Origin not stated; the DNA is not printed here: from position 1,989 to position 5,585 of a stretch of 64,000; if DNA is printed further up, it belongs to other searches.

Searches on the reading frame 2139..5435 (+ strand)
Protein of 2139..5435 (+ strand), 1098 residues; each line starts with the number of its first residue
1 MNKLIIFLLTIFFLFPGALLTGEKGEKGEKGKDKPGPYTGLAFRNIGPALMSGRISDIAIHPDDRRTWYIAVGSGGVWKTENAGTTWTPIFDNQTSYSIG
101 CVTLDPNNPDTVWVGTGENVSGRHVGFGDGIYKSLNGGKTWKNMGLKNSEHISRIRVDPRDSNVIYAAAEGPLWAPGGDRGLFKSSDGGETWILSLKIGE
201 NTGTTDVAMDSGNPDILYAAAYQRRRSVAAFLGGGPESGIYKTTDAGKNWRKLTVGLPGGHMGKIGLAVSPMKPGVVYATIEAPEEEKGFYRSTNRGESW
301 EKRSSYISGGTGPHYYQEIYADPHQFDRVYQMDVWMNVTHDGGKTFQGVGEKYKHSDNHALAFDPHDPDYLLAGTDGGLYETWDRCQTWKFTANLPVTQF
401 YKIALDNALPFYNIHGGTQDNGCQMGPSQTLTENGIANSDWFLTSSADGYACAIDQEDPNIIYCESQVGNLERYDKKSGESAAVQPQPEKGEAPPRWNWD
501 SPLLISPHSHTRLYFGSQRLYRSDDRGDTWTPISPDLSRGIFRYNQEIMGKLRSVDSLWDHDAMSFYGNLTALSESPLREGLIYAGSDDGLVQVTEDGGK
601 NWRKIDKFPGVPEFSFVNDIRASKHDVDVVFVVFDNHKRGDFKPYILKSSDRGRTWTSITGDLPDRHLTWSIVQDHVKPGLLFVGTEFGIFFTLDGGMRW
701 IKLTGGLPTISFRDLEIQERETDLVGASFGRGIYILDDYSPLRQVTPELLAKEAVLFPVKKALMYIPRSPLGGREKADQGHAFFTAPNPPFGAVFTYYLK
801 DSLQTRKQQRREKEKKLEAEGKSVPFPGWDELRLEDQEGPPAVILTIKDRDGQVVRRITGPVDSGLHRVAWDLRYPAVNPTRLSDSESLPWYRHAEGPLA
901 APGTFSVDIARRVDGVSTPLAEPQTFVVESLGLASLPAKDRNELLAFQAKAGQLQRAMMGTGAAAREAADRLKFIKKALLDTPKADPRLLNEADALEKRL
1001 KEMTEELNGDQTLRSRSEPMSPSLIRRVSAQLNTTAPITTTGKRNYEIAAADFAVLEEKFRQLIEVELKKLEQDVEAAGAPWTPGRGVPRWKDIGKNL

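Call 34: search_protein_families(library=pfam, proteins=[window:2139-5435:+], max_evalue=0.001)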
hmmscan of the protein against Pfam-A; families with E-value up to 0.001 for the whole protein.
window:2139-5435:+ (1098 aa): 4 families
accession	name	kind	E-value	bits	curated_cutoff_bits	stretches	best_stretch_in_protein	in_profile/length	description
PF15902.12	Sortilin-Vps10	-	9.7e-29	100.9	33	2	131-254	3-113/446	Sortilin, neurotensin receptor 3,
PF02012.26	BNR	-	5.5e-12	44.2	27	0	521-531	1-11/12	BNR/Asp-box repeat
PF15899.11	BNR_6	-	3.4e-07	30.1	27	0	520-531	1-12/14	BNR-Asp box repeat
PF14870.12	PSII_BNR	-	0.0002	21.1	27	0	169-194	243-268/303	Photosynthesis system II assembly factor YCF48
